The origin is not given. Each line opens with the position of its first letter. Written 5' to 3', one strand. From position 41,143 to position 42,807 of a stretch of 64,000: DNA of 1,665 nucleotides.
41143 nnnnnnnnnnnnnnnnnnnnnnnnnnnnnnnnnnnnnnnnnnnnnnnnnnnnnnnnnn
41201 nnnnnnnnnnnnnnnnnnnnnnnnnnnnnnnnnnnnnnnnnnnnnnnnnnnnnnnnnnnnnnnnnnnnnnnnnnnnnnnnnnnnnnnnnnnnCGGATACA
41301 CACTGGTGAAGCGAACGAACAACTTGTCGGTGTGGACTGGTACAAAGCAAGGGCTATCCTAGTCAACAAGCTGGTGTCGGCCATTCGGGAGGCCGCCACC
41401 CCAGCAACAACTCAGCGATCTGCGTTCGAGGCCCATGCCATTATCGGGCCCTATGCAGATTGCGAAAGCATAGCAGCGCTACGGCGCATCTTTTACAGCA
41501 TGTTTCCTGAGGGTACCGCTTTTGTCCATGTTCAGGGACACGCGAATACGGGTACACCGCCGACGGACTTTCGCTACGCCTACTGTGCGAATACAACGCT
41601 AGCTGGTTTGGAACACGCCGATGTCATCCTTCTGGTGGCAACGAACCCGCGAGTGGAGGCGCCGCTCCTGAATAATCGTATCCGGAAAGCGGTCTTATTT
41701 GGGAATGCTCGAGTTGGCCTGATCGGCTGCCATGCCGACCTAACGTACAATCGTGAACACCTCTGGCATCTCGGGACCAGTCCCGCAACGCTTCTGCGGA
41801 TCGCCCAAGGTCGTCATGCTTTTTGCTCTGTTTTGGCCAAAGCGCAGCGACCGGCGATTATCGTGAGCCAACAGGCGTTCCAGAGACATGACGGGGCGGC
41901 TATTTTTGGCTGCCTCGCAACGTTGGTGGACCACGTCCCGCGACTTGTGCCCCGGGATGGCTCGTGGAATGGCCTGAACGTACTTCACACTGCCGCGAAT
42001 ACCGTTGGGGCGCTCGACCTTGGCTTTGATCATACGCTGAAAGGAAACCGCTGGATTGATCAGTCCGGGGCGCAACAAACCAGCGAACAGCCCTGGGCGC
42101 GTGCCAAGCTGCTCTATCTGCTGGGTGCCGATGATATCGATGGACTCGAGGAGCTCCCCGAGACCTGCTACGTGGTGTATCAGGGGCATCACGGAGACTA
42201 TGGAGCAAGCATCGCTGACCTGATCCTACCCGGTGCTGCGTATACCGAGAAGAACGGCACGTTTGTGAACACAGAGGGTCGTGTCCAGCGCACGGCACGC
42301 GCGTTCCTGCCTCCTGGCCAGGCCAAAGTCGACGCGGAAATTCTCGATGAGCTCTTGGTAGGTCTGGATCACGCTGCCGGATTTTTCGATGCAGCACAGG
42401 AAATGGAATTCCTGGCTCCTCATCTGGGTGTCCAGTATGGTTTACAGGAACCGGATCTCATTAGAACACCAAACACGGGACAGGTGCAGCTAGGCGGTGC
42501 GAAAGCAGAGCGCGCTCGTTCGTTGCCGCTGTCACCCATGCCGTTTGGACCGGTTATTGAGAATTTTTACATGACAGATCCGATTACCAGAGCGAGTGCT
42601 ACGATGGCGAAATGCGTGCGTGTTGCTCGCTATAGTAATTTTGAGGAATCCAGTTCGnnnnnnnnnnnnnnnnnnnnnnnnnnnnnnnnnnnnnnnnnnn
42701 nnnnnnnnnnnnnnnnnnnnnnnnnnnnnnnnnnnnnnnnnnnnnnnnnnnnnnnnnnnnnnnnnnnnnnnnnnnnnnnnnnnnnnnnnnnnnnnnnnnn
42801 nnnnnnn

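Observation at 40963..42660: Nuclear gene encodes only the C-terminal domain of the complex-I 75-kDa subunit, behind a presequence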

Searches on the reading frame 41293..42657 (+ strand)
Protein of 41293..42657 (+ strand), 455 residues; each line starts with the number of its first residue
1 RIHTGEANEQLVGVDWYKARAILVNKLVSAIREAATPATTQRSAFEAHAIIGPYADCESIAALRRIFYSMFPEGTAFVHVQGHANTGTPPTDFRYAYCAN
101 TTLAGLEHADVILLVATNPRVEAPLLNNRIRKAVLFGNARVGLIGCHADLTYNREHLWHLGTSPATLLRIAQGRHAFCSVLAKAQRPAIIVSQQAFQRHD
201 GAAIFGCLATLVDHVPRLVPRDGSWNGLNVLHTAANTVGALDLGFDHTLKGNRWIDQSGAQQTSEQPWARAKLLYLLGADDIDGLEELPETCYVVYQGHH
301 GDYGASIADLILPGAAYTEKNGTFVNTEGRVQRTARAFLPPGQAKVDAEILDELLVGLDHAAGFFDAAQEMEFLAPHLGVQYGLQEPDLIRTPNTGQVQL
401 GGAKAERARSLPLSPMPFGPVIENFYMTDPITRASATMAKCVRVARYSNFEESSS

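Call 43: search_solved_structures(query=window:41293-42657:+, max_evalue=10)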
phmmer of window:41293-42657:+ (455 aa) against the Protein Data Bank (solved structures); distinct sequences matched with E-value up to 10: 49.
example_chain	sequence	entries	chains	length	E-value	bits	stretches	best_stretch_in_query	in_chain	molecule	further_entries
6g2j_G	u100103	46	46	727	3.3e-77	263.2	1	48-445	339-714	NADH-ubiquinone oxidoreductase 75 kDa subunit, mitochondrial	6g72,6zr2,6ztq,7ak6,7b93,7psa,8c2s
8uca_S1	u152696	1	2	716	4.6e-77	262.7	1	48-444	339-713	NADH-ubiquinone oxidoreductase 75 kDa subunit, mitochondrial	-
7ak5_G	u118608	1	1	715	5.1e-77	262.6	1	48-444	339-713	NADH-ubiquinone oxidoreductase 75 kDa subunit, mitochondrial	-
5lnk_3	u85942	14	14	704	3.4e-76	259.9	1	46-445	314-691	Mitochondrial complex I, 75 kDa subunit | NADH:ubiquinone oxidoreductase core subunit S1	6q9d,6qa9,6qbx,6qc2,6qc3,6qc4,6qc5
6zk9_3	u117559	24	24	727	3.7e-76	259.8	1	46-445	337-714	NADH:ubiquinone oxidoreductase core subunit S1 | NADH-ubiquinone oxidoreductase 75 kDa subunit, mitochondrial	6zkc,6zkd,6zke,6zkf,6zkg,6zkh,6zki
9w2u_G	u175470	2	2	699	4.4e-76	259.5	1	46-445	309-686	NADH-ubiquinone oxidoreductase 75 kDa subunit, mitochondrial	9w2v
5o31_G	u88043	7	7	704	4.5e-76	259.5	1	46-445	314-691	NADH-ubiquinone oxidoreductase 75 kDa subunit, mitochondrial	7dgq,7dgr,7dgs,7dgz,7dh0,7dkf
7zd6_3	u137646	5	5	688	4.7e-76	259.4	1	46-444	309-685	NADH-ubiquinone oxidoreductase 75 kDa subunit, mitochondrial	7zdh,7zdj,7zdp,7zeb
9cwt_M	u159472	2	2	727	4.7e-76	259.4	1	46-445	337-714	NADH-ubiquinone oxidoreductase 75 kDa subunit, mitochondrial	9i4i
7qsd_G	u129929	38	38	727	4.9e-76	259.4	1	46-445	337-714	NADH-ubiquinone oxidoreductase 75 kDa subunit, mitochondrial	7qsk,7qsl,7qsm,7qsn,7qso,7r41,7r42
5xtb_M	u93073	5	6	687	5.8e-76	259.1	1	46-444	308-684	NADH-ubiquinone oxidoreductase 75 kDa subunit, mitochondrial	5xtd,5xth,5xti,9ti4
5gpn_Y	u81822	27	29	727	5.8e-75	255.8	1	46-445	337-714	NADH-ubiquinone oxidoreductase 75 kDa subunit | NADH-ubiquinone oxidoreductase 75 kDa subunit, mitochondrial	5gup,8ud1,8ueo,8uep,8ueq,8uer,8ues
8zo8_S1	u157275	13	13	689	6.2e-75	255.7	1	46-444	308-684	NADH-ubiquinone oxidoreductase 75 kDa subunit, mitochondrial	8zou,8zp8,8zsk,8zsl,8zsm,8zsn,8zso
7v2c_M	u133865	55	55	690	6.2e-75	255.7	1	46-444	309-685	NADH-ubiquinone oxidoreductase 75 kDa subunit, mitochondrial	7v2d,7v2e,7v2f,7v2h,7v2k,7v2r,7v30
7vxu_M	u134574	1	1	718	6.9e-75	255.6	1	46-444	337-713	NADH-ubiquinone oxidoreductase 75 kDa subunit, mitochondrial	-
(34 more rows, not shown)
